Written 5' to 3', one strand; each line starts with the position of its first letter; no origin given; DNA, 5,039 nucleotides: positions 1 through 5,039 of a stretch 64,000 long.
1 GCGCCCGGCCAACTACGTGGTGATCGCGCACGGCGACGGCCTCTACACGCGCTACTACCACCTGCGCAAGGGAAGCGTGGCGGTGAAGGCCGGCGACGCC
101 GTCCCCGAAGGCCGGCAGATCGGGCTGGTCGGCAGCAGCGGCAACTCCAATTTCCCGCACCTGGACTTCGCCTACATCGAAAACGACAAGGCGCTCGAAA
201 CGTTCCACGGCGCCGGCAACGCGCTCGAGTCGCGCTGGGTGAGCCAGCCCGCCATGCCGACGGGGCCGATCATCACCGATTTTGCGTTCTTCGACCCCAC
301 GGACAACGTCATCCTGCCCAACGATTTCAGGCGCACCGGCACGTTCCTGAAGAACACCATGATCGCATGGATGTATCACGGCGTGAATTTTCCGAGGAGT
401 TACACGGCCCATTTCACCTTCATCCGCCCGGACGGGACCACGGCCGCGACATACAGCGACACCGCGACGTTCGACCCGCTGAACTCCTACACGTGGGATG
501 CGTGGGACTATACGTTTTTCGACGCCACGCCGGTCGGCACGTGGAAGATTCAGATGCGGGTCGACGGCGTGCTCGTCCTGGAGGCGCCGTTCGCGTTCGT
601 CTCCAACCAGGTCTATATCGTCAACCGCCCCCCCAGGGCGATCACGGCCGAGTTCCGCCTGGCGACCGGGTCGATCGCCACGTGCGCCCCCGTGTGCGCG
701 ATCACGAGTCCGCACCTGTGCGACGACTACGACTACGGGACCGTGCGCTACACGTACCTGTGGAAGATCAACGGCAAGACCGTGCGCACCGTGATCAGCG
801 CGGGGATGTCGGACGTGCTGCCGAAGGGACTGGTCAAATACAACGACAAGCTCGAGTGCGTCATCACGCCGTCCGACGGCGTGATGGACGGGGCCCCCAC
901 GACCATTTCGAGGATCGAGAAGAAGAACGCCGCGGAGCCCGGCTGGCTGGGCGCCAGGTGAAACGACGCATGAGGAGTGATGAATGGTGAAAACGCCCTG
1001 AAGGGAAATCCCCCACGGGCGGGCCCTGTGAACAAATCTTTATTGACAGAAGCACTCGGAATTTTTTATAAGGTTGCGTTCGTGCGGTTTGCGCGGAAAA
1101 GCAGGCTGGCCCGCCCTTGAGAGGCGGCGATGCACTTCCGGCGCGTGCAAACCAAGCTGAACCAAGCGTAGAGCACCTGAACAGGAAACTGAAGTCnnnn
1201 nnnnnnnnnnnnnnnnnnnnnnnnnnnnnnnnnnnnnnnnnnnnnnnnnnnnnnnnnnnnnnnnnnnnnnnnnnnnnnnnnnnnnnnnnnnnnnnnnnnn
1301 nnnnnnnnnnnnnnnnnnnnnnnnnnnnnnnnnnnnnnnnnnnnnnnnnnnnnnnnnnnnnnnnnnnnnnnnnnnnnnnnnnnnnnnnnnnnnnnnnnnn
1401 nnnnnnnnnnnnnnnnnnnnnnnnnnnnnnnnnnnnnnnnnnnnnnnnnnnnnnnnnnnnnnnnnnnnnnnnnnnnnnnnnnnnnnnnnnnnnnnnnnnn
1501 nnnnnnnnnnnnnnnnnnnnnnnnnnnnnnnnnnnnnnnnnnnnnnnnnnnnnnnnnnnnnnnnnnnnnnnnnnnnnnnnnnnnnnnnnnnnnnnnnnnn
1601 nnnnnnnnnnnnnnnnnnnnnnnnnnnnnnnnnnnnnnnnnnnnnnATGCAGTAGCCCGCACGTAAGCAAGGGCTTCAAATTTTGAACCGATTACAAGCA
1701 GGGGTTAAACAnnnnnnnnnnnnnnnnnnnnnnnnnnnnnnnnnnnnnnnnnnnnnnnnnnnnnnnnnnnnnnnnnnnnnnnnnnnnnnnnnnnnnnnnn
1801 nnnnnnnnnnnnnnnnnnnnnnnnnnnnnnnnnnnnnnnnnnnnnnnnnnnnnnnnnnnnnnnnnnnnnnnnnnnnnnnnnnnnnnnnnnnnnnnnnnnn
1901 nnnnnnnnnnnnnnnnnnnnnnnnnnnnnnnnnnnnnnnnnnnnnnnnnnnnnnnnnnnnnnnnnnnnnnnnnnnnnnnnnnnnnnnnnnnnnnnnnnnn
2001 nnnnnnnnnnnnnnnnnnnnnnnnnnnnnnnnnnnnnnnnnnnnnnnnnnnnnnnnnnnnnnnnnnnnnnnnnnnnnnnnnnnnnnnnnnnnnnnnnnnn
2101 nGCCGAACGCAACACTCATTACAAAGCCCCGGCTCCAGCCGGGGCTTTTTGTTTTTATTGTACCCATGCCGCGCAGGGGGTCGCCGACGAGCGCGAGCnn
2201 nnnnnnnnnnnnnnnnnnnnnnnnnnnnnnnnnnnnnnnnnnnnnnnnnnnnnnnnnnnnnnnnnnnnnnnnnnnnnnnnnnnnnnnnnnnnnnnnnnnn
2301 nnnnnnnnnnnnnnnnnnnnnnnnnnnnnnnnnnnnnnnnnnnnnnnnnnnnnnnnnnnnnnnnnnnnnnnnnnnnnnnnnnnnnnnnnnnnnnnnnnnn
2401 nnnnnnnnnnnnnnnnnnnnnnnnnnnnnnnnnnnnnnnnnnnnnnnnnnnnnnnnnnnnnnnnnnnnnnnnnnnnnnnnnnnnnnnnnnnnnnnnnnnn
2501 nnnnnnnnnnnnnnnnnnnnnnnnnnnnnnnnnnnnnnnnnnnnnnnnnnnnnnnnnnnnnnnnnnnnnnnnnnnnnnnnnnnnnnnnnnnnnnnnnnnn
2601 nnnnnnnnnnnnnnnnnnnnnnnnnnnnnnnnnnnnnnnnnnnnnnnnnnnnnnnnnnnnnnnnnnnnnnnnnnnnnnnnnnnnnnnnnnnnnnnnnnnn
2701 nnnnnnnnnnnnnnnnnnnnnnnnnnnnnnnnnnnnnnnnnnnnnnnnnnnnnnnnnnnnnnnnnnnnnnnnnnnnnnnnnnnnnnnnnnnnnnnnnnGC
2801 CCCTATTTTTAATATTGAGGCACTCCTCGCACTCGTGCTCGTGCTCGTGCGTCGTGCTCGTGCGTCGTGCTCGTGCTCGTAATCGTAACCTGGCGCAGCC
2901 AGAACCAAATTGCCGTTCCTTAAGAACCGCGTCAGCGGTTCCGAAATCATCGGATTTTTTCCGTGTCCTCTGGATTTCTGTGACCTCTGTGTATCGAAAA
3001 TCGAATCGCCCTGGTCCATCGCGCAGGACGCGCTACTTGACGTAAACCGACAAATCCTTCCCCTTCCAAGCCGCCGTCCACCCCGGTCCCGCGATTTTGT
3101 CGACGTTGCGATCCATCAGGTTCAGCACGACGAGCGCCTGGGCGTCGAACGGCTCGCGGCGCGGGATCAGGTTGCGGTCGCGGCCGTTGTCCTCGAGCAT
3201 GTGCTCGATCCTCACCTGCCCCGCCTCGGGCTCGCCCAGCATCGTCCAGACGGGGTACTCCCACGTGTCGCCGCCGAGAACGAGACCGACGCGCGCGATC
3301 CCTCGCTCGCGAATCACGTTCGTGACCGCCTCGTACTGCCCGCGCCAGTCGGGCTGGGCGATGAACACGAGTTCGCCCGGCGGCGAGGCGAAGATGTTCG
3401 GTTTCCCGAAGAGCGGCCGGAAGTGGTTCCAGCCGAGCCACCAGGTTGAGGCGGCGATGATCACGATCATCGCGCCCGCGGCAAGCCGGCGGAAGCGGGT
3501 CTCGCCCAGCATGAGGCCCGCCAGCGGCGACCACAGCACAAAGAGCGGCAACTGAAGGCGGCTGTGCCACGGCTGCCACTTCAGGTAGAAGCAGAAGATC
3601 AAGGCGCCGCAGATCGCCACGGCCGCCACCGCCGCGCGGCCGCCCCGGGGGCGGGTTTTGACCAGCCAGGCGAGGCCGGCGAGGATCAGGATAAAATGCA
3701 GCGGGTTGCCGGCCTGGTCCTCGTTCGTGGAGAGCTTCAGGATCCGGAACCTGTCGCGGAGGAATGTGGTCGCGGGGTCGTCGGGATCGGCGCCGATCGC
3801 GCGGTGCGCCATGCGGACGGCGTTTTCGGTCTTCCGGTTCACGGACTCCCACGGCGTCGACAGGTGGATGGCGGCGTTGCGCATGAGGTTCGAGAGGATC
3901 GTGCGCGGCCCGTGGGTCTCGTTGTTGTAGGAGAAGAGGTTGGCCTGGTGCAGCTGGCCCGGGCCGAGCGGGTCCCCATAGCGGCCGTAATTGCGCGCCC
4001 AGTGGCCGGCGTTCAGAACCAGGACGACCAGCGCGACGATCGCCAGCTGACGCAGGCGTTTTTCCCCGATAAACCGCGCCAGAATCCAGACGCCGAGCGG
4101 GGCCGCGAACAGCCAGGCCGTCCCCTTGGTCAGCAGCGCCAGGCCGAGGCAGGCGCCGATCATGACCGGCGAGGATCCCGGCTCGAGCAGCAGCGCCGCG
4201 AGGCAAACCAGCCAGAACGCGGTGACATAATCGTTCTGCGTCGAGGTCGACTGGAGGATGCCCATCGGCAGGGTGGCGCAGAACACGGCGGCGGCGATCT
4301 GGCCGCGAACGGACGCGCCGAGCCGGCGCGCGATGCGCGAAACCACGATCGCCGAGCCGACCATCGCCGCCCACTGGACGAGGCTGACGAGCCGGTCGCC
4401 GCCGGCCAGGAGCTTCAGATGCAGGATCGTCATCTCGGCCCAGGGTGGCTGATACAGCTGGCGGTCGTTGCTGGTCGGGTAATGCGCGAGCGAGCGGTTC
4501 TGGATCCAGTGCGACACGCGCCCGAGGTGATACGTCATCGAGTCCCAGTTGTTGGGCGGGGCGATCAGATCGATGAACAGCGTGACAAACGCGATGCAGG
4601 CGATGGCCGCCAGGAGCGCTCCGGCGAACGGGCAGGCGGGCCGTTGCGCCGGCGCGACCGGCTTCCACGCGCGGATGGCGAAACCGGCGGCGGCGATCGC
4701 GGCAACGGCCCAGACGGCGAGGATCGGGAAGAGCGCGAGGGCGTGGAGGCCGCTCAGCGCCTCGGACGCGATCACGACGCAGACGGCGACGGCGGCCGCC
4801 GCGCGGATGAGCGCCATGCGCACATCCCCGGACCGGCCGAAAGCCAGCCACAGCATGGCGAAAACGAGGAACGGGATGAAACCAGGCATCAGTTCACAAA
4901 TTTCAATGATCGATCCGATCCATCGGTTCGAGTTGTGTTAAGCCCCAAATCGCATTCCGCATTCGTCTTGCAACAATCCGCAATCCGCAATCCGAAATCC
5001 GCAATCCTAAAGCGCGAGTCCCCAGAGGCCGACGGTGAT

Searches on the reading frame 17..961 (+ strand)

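Call 55: search_protein_families(library=pfam, proteins=[window:17-961:+], max_evalue=0.0001)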
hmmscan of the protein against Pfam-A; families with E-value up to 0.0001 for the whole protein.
window:17-961:+ (314 aa): 1 family
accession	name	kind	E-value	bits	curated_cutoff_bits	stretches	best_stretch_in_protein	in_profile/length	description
PF01551.29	Peptidase_M23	-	3.3e-12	46.9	28.7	1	2-60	38-94/96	Peptidase family M23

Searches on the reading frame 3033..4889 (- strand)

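Call 55: search_protein_families(library=pfam, proteins=[window:3033-4889:-], max_evalue=0.0001)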
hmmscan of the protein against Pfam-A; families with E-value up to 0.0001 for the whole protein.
window:3033-4889:- (618 aa): 1 family
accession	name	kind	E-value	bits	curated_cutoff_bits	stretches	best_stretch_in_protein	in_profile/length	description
PF13231.12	PMT_2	-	5.8e-06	27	26.1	1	156-291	12-150/160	Dolichyl-phosphate-mannose-protein mannosyltransferase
